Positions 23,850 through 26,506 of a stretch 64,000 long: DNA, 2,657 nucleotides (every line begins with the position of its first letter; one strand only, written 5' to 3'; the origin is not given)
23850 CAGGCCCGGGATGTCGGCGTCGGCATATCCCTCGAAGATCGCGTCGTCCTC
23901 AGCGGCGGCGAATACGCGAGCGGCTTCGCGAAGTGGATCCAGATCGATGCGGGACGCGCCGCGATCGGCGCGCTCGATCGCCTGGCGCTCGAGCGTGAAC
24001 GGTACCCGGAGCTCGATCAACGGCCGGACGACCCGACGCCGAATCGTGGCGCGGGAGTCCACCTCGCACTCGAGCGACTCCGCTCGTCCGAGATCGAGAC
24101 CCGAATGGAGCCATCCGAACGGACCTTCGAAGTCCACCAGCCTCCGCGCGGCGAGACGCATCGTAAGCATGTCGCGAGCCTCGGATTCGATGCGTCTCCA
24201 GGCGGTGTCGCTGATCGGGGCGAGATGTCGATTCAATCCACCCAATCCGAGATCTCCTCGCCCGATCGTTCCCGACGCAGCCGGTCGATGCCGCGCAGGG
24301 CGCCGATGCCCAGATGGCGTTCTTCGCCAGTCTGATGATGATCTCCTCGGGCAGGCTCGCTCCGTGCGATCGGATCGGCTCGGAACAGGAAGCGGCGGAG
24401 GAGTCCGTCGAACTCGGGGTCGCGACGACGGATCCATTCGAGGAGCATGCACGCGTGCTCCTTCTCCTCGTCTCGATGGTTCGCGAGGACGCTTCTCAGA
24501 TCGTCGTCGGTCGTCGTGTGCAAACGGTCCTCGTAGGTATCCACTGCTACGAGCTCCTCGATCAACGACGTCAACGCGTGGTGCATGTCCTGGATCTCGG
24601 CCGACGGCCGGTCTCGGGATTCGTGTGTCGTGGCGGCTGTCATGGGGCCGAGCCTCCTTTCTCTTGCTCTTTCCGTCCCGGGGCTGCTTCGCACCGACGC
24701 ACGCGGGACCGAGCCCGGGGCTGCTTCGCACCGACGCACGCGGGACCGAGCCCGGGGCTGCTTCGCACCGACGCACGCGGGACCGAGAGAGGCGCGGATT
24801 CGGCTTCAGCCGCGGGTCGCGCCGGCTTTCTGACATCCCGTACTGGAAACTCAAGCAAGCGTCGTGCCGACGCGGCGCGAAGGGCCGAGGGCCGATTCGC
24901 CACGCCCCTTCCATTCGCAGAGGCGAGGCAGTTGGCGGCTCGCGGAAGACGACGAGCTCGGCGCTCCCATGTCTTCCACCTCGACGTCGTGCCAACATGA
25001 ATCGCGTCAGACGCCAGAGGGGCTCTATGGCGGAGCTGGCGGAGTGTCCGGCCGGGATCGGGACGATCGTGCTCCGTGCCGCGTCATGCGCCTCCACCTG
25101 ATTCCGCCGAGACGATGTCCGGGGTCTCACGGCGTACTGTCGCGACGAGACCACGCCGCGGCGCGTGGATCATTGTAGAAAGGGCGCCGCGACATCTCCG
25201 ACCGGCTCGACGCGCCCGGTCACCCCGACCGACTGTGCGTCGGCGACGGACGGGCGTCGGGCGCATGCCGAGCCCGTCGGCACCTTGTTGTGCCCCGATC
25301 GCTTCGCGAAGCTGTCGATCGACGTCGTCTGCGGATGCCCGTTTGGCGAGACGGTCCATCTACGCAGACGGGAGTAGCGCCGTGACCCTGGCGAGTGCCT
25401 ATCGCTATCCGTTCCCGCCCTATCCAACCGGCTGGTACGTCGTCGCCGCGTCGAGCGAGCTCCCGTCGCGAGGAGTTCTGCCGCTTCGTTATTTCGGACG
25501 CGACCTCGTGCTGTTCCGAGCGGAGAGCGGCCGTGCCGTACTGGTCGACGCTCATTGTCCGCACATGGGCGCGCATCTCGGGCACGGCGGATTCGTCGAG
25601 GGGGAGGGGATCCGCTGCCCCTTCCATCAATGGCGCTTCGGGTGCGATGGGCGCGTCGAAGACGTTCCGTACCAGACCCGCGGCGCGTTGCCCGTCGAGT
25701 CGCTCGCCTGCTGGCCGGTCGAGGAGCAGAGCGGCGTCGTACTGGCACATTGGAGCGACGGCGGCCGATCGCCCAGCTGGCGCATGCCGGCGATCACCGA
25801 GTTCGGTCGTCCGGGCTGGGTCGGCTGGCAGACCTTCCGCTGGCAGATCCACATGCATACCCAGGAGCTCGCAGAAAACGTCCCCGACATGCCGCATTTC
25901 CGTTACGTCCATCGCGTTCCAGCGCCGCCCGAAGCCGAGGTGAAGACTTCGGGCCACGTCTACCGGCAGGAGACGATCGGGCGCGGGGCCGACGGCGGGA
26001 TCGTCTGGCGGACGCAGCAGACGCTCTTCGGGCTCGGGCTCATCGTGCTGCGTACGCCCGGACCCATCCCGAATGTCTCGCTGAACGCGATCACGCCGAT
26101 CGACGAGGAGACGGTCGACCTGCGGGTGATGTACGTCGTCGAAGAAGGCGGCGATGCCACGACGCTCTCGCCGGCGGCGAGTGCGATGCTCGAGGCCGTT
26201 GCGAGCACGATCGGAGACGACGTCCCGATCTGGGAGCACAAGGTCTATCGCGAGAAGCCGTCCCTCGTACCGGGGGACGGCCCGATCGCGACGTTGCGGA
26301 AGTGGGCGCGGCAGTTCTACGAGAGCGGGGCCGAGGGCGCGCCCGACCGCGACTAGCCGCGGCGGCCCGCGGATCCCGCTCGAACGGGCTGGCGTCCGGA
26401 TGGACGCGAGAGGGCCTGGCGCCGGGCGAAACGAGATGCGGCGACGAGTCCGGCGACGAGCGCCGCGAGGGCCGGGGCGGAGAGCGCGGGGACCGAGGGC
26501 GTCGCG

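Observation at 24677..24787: Perfect 3 x 37-bp tandem repeat between the encapsulin operon and its promoter region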

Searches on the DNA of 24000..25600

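Call 5: search_rna_families(source=window, start=24000, end=25600, threshold=evalue, max_evalue=10)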
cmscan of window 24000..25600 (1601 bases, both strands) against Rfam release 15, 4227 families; matches with E-value up to 10: 4.
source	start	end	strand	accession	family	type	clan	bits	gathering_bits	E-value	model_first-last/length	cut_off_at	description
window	24210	24273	+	RF01798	g2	Gene;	-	23.6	70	0.29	1-67/67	no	G2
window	24819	24868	-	RF03032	narK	Cis-reg;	-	18.7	43.2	1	1-72/72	no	narK RNA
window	25410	25488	-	RF02950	D12-methyl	Gene; sRNA;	-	16.3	57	5.2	1-64/64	no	D12-methyl RNA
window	25232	25313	-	RF02633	Hrs21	Gene; sRNA;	-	15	102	6.4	1-135/135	no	Hfq-regulated sRNA 21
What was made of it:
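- On Known cis-regulatory RNA (riboswitch, leader, thermometer): The best Rfam E-values are 0.29-6 and lie outside the array (call 5).
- No Rfam hit has E below 0.29, and none overlaps the array (call 5). There is no Rfam family match (call 5).
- Tried and rejected: An Rfam E-value scan of 24000-25600 gave only sub-threshold hits, none in the array (call 5).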

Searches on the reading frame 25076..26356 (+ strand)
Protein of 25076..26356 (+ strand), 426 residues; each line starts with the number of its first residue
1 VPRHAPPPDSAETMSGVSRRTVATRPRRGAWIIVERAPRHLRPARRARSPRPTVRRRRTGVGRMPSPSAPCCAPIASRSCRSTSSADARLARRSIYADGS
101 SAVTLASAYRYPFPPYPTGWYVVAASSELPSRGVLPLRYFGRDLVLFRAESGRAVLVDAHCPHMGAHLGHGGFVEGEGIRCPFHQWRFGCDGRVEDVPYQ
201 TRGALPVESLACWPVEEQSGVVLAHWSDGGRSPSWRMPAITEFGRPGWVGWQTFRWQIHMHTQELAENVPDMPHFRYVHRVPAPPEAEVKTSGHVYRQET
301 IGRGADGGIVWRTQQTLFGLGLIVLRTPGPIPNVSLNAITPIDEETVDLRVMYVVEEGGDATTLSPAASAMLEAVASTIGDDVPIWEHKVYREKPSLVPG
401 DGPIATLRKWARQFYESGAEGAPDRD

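Call 11: search_protein_families(library=pfam, proteins=[window:25076-26356:+])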
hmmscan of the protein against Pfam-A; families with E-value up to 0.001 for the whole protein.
window:25076-26356:+ (426 aa): 2 families
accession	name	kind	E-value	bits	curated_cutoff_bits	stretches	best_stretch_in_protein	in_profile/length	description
PF19298.5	KshA_C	-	1.1e-35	124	23.3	1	230-415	7-207/207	3-Ketosteroid 9alpha-hydroxylase C-terminal domain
PF00355.32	Rieske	-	2.2e-20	72.8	20.3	1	120-202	2-83/88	Rieske [2Fe-2S] domain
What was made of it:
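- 25382..26356 (+): Divergent Rieske / KshA-like oxygenase gene (alternative start ATG 25265). It bounds the intergenic region and is not part of the repeat's unit of function. Pfam Rieske 2.2e-20 and KshA_C 1.1e-35 (call 11).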

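Call 50: find_encoding_contigs(protein=window:25265-26356:+, flank=1500, max_places=10)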
Protein window:25265-26356:+ (363 aa): 1 contig read that carries it; 1 place shown.
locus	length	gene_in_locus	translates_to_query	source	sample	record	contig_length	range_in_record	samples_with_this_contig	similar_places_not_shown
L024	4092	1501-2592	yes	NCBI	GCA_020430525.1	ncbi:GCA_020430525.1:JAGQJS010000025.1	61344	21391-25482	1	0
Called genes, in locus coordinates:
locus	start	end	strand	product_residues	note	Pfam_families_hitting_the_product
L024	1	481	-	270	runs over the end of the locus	PF04454:Linocin_M18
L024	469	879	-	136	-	PF22277:EncFtn-like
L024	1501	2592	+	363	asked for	PF00355:Rieske, PF19298:KshA_C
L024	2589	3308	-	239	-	-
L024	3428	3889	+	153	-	-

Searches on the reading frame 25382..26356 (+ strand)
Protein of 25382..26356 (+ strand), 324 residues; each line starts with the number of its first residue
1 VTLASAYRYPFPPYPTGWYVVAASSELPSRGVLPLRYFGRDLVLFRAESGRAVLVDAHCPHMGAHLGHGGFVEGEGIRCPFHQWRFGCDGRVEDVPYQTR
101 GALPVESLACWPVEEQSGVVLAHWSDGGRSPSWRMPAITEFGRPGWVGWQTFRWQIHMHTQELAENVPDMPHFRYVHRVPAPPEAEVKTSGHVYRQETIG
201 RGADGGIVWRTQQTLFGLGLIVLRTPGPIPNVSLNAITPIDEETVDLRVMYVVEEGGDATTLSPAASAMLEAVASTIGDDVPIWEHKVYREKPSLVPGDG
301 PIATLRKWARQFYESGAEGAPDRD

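Call 49: find_encoding_contigs(protein=window:25382-26356:+, flank=1500, max_places=10)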
Protein window:25382-26356:+ (324 aa): no gene with exactly this product is on record in the collection.

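Call 64: find_encoding_contigs(protein=window:25382-26353:+, flank=1200, max_places=10)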
Protein seq(324 aa) (324 aa): no gene with exactly this product is on record in the collection.
